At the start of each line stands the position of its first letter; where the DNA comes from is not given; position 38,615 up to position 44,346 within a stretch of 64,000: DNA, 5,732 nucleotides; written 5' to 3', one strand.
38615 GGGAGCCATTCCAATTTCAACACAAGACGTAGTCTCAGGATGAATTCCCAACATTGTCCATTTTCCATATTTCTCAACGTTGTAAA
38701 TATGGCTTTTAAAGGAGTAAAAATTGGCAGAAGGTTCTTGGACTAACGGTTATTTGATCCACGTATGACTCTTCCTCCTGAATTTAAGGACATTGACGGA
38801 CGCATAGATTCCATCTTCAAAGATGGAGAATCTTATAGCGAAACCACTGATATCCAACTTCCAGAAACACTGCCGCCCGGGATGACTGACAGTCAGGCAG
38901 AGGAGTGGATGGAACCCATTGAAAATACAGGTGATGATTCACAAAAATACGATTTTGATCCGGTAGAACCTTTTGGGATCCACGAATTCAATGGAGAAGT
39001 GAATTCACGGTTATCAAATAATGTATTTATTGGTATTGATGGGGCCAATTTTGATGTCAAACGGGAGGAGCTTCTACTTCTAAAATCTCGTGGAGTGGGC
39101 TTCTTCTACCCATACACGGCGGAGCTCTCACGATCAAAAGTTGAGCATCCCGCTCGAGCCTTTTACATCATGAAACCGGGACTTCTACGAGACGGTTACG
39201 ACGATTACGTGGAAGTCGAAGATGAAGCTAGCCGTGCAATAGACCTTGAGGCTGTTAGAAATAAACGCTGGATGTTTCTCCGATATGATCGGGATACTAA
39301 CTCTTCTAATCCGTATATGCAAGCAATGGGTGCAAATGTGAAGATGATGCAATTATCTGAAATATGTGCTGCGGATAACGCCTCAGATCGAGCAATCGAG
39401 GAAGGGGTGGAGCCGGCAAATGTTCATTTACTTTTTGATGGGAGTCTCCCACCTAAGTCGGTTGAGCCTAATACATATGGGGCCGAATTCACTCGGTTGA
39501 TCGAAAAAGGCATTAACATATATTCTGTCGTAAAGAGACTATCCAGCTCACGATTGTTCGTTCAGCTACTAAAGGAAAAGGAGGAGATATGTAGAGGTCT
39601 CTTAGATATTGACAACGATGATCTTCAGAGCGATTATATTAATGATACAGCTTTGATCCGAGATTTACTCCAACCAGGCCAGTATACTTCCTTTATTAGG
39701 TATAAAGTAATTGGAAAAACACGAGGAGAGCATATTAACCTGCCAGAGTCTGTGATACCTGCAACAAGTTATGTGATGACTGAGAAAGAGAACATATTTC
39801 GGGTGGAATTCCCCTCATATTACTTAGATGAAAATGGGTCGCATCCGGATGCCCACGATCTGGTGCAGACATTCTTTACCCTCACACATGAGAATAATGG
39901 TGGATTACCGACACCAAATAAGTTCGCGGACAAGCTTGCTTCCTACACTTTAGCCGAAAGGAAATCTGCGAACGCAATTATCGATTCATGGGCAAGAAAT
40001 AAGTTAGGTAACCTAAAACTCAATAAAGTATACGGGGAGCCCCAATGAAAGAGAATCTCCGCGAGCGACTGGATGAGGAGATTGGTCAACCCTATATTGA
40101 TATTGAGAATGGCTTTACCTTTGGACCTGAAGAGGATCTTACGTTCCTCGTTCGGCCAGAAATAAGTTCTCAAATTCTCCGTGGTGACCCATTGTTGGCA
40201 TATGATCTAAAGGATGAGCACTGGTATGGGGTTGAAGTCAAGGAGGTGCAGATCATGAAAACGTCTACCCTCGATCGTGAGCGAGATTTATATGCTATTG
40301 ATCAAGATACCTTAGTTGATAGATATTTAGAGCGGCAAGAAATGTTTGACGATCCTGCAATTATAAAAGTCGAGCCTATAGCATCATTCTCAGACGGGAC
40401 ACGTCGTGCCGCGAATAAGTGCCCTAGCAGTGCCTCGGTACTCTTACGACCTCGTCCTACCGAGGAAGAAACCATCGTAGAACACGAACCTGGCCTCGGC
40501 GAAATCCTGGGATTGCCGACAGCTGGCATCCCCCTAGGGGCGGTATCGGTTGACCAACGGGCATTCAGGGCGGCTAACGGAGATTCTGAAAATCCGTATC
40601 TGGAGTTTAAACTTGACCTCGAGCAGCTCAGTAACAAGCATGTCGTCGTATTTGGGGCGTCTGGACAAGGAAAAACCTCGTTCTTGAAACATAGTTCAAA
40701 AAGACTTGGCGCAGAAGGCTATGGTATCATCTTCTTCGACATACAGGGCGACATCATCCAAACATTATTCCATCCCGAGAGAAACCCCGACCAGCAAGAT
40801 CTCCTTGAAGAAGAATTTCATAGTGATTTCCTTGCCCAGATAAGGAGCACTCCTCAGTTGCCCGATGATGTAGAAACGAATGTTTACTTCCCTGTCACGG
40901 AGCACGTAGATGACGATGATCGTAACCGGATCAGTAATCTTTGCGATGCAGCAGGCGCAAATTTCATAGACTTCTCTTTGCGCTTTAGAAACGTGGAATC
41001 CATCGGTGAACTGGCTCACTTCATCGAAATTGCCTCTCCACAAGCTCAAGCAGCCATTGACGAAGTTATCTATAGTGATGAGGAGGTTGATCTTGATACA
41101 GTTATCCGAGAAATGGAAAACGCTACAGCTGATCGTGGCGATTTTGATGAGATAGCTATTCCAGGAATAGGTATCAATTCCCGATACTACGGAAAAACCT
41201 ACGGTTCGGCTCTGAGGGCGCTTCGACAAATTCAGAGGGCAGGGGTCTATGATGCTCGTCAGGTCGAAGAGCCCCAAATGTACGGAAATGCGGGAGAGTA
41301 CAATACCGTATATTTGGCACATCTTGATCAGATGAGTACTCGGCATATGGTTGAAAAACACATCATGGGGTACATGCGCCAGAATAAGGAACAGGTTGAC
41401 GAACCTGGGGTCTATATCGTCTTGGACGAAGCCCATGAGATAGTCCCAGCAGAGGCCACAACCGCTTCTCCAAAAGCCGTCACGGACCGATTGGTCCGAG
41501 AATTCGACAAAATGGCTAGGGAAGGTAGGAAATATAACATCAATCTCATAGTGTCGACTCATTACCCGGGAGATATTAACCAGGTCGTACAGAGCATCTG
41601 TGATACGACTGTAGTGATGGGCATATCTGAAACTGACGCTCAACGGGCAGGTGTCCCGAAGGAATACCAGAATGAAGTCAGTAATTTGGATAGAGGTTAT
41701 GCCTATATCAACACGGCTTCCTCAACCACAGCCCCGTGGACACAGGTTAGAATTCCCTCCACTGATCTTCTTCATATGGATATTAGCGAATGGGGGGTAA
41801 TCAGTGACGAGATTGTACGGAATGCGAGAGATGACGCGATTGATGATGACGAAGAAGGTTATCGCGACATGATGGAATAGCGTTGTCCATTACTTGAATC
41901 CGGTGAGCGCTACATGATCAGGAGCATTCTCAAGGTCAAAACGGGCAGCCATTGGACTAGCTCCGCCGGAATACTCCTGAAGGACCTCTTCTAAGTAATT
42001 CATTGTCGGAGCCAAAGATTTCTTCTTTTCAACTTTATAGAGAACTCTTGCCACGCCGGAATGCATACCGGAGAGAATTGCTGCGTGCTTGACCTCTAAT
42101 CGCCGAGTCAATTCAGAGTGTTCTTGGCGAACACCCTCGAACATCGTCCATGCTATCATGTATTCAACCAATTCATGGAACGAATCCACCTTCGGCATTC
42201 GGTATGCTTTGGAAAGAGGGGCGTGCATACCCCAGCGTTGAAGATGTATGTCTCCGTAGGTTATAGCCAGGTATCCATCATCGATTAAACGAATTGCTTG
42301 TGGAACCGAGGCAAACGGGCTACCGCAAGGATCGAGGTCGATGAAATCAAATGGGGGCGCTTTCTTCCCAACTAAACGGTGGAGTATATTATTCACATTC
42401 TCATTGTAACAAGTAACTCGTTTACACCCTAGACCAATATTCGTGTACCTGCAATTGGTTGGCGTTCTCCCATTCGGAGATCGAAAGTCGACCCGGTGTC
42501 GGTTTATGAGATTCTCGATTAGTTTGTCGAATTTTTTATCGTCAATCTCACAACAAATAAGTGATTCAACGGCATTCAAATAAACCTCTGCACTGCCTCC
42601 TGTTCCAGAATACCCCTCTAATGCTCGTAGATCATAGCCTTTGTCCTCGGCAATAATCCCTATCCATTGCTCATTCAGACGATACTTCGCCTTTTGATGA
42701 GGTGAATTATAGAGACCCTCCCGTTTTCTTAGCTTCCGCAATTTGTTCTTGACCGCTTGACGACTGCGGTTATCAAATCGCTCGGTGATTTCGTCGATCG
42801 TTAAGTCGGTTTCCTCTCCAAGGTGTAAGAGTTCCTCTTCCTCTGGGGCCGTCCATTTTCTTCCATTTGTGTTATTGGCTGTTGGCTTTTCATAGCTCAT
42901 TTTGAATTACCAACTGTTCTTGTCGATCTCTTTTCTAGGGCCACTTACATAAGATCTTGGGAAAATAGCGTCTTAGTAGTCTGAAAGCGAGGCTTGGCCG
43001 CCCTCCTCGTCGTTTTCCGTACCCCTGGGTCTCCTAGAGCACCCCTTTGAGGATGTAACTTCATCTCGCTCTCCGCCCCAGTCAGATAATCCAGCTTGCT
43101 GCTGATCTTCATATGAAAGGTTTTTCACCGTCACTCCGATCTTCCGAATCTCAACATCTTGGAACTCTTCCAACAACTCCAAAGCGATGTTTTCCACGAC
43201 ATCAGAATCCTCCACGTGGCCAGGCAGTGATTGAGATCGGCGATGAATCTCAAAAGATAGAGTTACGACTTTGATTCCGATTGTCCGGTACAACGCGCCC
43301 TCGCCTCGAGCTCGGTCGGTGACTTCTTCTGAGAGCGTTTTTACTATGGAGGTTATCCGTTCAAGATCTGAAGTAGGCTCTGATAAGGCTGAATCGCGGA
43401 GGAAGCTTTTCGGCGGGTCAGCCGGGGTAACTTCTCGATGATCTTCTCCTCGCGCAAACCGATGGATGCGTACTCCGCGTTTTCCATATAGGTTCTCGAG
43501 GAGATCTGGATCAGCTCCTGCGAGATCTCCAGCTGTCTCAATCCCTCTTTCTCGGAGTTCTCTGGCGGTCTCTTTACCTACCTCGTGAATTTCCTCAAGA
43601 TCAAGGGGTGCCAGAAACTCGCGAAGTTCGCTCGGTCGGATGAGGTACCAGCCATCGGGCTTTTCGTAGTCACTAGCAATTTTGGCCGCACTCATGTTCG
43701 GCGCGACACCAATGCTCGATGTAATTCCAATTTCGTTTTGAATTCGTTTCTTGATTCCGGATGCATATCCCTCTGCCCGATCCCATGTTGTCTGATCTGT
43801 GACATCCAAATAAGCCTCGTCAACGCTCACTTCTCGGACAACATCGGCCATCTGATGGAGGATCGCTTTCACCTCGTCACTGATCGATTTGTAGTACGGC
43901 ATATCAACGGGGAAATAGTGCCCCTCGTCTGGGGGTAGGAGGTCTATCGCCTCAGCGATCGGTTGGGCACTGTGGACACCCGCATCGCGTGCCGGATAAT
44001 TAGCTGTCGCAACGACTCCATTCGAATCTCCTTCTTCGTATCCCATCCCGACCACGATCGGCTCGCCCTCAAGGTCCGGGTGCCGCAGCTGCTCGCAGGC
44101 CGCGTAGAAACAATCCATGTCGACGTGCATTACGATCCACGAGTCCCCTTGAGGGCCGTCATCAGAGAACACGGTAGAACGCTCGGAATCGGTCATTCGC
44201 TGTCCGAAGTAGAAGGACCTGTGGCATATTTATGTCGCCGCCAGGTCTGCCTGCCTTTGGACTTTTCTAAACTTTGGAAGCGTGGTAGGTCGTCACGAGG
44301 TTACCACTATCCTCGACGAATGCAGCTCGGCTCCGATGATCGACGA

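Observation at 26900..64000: Integrated element of more than 37 kb carrying three distinct FtsK/HerA-superfamily ATPases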

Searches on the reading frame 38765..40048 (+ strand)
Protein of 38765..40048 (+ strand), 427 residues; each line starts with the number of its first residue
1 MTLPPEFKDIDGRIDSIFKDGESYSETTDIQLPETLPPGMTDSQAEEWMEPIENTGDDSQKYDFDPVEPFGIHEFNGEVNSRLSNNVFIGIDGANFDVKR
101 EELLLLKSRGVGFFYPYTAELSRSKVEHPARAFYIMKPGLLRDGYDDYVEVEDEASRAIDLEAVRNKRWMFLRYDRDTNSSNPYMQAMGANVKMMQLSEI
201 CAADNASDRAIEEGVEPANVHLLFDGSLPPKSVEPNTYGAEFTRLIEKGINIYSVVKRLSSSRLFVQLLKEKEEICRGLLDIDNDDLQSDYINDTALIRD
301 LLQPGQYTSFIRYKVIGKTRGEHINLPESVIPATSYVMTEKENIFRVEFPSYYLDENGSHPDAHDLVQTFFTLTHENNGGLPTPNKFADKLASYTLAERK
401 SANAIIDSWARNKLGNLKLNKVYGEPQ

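Call 6: search_protein_families(library=pfam, proteins=[window:38765-40048:+], max_evalue=0.01)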
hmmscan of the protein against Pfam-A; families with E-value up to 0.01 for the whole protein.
window:38765-40048:+ (427 aa): 1 family
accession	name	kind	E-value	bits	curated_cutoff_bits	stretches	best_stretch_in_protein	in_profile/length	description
PF09376.16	NurA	-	5.3e-08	33.1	21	1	222-393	95-253/254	NurA domain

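Call 56: search_protein_families(library=padloc, proteins=[window:38765-40048:+], max_evalue=0.01)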
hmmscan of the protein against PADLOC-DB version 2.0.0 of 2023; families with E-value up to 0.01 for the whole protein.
window:38765-40048:+ (427 aa): 0 families

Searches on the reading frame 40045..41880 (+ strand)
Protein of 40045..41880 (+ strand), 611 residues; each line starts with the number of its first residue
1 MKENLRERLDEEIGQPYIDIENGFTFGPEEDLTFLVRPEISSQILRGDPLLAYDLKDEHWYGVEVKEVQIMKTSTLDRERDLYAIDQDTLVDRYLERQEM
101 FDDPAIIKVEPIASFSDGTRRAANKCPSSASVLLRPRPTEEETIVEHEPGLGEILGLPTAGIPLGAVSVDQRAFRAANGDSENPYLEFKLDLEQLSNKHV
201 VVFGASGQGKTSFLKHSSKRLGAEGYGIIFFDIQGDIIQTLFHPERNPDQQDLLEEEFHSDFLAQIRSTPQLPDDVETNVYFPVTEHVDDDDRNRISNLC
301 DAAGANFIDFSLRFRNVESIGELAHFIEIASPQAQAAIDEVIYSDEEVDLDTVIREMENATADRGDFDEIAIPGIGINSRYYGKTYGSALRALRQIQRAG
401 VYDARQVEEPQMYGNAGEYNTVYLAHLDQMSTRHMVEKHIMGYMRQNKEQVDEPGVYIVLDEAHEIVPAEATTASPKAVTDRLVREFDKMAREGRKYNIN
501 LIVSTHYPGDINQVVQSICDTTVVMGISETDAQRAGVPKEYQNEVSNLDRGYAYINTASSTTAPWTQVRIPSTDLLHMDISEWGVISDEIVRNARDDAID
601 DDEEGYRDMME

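Call 6: search_protein_families(library=pfam, proteins=[window:40045-41880:+], max_evalue=0.01)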
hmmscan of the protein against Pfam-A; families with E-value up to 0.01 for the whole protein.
window:40045-41880:+ (611 aa): 6 families
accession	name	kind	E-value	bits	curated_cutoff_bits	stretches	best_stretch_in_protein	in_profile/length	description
PF01935.23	DUF87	-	7.2e-06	26.7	23.2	1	186-251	12-69/220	Helicase HerA, central domain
PF00004.35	AAA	-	6.5e-05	23.8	21.2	0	436-522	42-126/131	ATPase family associated with various cellular activities (AAA)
PF05872.18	HerA_C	-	0.00011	21.4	22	1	194-237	18-61/502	Helicase HerA-like C-terminal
PF13401.12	AAA_22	-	0.0022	18.7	27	0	197-234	5-42/130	AAA domain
PF01637.24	ATPase_2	-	0.0024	18.1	33.2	1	195-233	18-56/225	ATPase domain predominantly from Archaea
PF13191.12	AAA_16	-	0.0092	16.9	32.6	0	198-240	25-63/167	AAA ATPase domain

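Call 56: search_protein_families(library=padloc, proteins=[window:40045-41880:+], max_evalue=0.01)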
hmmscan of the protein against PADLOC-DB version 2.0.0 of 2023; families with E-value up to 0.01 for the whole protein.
window:40045-41880:+ (611 aa): 14 families
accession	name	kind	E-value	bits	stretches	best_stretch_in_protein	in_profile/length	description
PDLC01055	HerA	-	5.4e-19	66.4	2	405-557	368-513/532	Type III coevolved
PDLC04140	mad8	-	4.6e-18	63.8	1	188-559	18-290/314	mads_8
PDLC02185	HerA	-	2.7e-16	57.4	2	456-540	447-528/585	-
PDLC04100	HerA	-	2.3e-15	54.3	2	457-535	442-516/580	-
PDLC04105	HerA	-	5.9e-15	52.8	1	451-534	416-495/576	-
PDLC04102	HerA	-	1e-13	48.5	1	438-528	489-573/654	-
PDLC04098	HerA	-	7.3e-12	42.6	1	447-529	520-601/686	-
PDLC04104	HerA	-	2.8e-11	40.8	1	455-533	220-295/379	-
PDLC04103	HerA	-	8.8e-10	35.5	1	438-525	425-507/579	-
PDLC02188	HerA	-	1.8e-09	35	1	445-533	418-501/578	-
PDLC04106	HerA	-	8.8e-08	29.1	1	456-526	512-580/667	-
PDLC04097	HerA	-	2.5e-07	27.7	1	448-517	463-535/618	-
PDLC00268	PtuA1|PtuA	-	0.0084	13.6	0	194-221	22-49/411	AAA ATPase domain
PDLC02684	DndH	-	0.0099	11.4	0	191-239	1361-1417/1715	DndH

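Call 91: search_dna_similar(query=window:40045-41880:+, collection=plasmids, mode=protein, max_rows=12)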
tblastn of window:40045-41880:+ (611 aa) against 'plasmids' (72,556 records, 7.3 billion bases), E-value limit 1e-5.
Records with a match: 12; places in all: 12; records where one place covers at least 80% of the query: 0.
Best place of each record, by identity: <60% 12.
By first word of the organism name: Piscirickettsia 9; Phaeobacter 3.
By predicted mobility (MOB-suite, as given by PLSDB): non-mobilizable 7; mobilizable 5.
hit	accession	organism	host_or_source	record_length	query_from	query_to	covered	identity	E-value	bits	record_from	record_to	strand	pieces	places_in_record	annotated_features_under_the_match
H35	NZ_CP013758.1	Piscirickettsia salmonis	Salmo salar,liver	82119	456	601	24%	26.3%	9e-6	57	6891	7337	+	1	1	ATP-binding protein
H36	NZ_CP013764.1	Piscirickettsia salmonis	Salmo salar,liver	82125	456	601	24%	26.3%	9e-6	57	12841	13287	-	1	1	ATP-binding protein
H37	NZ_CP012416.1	Piscirickettsia salmonis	Salmo salar,Kidney,kidney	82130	456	601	24%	26.3%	9e-6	57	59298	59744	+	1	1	ATP-binding protein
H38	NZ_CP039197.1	Piscirickettsia salmonis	Salmo salar,cell culture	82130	456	601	24%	26.3%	9e-6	57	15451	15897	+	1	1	ATP-binding protein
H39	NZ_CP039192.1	Piscirickettsia salmonis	Salmo salar,cell culture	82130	456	601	24%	26.3%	9e-6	57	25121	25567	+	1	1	ATP-binding protein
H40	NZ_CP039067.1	Piscirickettsia salmonis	Oncorhynchus mykiss,cell culture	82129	456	601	24%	26.3%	9e-6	57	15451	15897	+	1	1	ATP-binding protein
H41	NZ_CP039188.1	Piscirickettsia salmonis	Salmo salar,cell culture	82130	456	601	24%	26.3%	9e-6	57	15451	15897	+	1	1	ATP-binding protein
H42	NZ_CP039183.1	Piscirickettsia salmonis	Salmo salar,cell culture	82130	456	601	24%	26.3%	9e-6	57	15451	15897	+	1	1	ATP-binding protein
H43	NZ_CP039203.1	Piscirickettsia salmonis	Salmo salar,cell culture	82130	456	601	24%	26.3%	9e-6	57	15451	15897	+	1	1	ATP-binding protein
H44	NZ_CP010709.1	Phaeobacter inhibens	cell culture,algae aquaculture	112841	456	533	13%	37.2%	4e-6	58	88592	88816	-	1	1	ATP-binding protein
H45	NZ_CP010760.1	Phaeobacter inhibens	cell culture,clam larvae aquaculture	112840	456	533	13%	37.2%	4e-6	58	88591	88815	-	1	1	ATP-binding protein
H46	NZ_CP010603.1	Phaeobacter inhibens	cell culture,clam larvae aquaculture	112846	456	533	13%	37.2%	4e-6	58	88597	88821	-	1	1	ATP-binding protein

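Call 93: find_homologous_proteins(query=window:40045-41880:+, max_evalue=1e-10)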
Query window:40045-41880:+ (611 aa): 14 proteins with E <= 1e-10 among 8000 candidates.
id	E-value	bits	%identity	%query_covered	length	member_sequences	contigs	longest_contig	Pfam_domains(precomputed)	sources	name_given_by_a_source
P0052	0.0e+0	1378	100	100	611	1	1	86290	PF01935.24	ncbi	-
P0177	1.6e-257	874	64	100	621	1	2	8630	PF01935.24,PF00004.36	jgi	-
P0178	9.8e-250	848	62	100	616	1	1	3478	PF01935.24,PF05872.19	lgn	-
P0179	1.2e-225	769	63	88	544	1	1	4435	PF05872.19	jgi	-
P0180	6.0e-193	661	50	98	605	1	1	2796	PF01935.24,PF05872.19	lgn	-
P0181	1.0e-175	604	60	74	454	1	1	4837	PF05872.19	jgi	-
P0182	1.2e-102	363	49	54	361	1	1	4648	-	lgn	-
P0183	2.3e-101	359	33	100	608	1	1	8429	PF10412.16,PF01935.24,PF05872.19,PF04851.22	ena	-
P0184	1.2e-100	356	33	100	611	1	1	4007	PF10412.16,PF01935.24,PF05872.19,PF04851.22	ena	-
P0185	7.4e-100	354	33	92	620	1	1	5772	PF10412.16,PF01935.24,PF05872.19,PF04851.22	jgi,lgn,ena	-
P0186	4.4e-89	318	32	98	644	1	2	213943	PF10412.16,PF01935.24,PF05872.19,PF13401.13,PF25199.2,PF20720.4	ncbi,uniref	ncbi:ATP-binding protein [Pyrococcus kukulkanii]|uniref:ATP-binding protein n=1 Tax=Pyrococcus kukul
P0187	2.7e-46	177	30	67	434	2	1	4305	PF10412.16,PF19044.7,PF01935.24,PF05872.19,PF13401.13,PF20720.4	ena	-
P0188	1.7e-40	158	26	95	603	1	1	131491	PF01935.24,PF13401.13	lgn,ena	-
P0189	5.2e-40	156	25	95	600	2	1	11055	PF10412.16,PF01935.24,PF13401.13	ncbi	ncbi:MAG: ATP-binding protein [Candidatus Nanohaloarchaea archaeon]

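Call 94: find_encoding_contigs(protein=P0177, flank=8000, max_places=2)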
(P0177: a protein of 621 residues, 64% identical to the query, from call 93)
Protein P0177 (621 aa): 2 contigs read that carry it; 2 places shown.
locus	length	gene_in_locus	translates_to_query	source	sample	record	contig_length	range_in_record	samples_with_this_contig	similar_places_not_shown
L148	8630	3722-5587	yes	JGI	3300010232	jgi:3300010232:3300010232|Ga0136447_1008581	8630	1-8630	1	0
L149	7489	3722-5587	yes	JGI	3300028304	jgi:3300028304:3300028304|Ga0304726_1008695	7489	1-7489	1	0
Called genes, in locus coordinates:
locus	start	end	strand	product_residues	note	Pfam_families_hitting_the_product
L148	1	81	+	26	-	?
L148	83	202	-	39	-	-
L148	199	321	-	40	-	-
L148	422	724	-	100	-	-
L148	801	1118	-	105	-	PF03551:PadR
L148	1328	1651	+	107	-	-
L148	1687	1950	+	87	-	-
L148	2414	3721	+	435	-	PF09376:NurA (weak)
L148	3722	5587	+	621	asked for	PF01935:DUF87, PF00004:AAA (faint)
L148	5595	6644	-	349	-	-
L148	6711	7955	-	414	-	PF00817:IMS, PF21999:IMS_HHH_1 (weak), PF11799:IMS_C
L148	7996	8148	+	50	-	-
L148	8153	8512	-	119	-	PF00589:Phage_integrase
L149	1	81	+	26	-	?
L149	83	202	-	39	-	-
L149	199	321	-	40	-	-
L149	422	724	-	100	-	-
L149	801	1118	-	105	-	PF03551:PadR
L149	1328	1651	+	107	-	-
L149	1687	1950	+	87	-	-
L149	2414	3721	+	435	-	PF09376:NurA (weak)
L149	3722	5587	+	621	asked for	PF01935:DUF87, PF00004:AAA (faint)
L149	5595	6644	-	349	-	-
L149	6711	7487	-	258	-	?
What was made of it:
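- The low-GC cassette occurs next to an integrase fragment elsewhere (call 94).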

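Call 95: find_encoding_contigs(protein=P0183, flank=8000, max_places=2)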
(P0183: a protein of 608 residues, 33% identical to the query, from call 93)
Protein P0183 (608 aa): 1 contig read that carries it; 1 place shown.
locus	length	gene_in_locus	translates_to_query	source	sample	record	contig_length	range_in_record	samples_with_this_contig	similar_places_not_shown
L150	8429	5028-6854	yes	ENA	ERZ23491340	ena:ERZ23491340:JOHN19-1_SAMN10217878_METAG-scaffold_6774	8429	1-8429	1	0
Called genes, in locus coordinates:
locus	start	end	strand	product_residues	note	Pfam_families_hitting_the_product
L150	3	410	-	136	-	?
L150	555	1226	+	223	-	-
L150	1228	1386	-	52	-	-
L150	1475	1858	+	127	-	PF10049:DUF2283 (weak)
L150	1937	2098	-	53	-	-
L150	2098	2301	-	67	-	-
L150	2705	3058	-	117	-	PF04014:MazE_antitoxin (weak)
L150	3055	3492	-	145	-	PF04014:MazE_antitoxin (weak)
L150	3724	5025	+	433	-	PF09376:NurA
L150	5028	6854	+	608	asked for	PF01935:DUF87, PF04851:ResIII (faint), PF05872:HerA_C (weak), PF10412:TrwB_AAD_bind (weak)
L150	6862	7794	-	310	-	PF00249:Myb_DNA-binding (faint)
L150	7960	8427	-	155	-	?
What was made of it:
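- On HerA-NurA pair: The pair is conserved in L148 and L150 (calls 94, 95).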

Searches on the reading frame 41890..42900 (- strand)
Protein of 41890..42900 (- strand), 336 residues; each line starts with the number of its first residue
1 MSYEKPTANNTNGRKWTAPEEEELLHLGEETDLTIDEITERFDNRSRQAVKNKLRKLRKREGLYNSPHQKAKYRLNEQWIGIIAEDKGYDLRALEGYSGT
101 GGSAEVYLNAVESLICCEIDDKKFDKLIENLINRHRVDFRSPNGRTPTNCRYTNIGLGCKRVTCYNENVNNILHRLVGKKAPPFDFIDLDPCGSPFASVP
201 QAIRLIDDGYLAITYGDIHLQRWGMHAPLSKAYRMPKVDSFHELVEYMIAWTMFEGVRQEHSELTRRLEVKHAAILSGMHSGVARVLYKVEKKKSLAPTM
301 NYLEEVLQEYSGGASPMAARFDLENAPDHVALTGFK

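Call 6: search_protein_families(library=pfam, proteins=[window:41890-42900:-], max_evalue=0.01)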
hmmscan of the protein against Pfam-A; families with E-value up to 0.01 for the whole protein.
window:41890-42900:- (336 aa): 1 family
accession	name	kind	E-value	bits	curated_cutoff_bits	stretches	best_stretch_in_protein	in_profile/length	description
PF02005.22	TRM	-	6.6e-05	22.7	27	1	149-217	93-155/376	N2,N2-dimethylguanosine tRNA methyltransferase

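Call 56: search_protein_families(library=padloc, proteins=[window:41890-42900:-], max_evalue=0.01)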
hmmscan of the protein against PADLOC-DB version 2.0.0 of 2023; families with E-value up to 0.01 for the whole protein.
window:41890-42900:- (336 aa): 2 families
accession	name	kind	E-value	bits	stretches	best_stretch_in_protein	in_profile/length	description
PDLC04134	mad2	-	6.3e-06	23.3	1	49-219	256-400/492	mads_2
PDLC01350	Cas7f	-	0.0059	14.3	1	201-260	240-300/315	CAS-I-F; effector_G7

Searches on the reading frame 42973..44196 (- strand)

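Call 7: search_protein_families(library=pfam, proteins=[window:42973-44196:-], max_evalue=0.01)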
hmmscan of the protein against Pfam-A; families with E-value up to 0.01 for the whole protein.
window:42973-44196:- (407 aa): 6 families
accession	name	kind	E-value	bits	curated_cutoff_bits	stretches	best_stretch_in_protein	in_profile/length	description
PF00817.25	IMS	-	5.9e-42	143.5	23.2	1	25-176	1-148/148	impB/mucB/samB family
PF11799.13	IMS_C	-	1.6e-19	70.7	20.7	1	262-369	1-108/109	impB/mucB/samB family C-terminal domain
PF11798.14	IMS_HHH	-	5e-05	23.7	24.4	1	188-219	1-32/32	IMS family HHH motif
PF14520.12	HHH_5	-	9e-05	23.3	27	1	199-235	3-39/57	Helix-hairpin-helix domain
PF21999.2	IMS_HHH_1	-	0.00027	21.8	27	1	206-252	6-53/53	DNA polymerase-iota, thumb domain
PF11731.14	Cdd1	-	0.0092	16.6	25.5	0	199-236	7-45/86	Pathogenicity locus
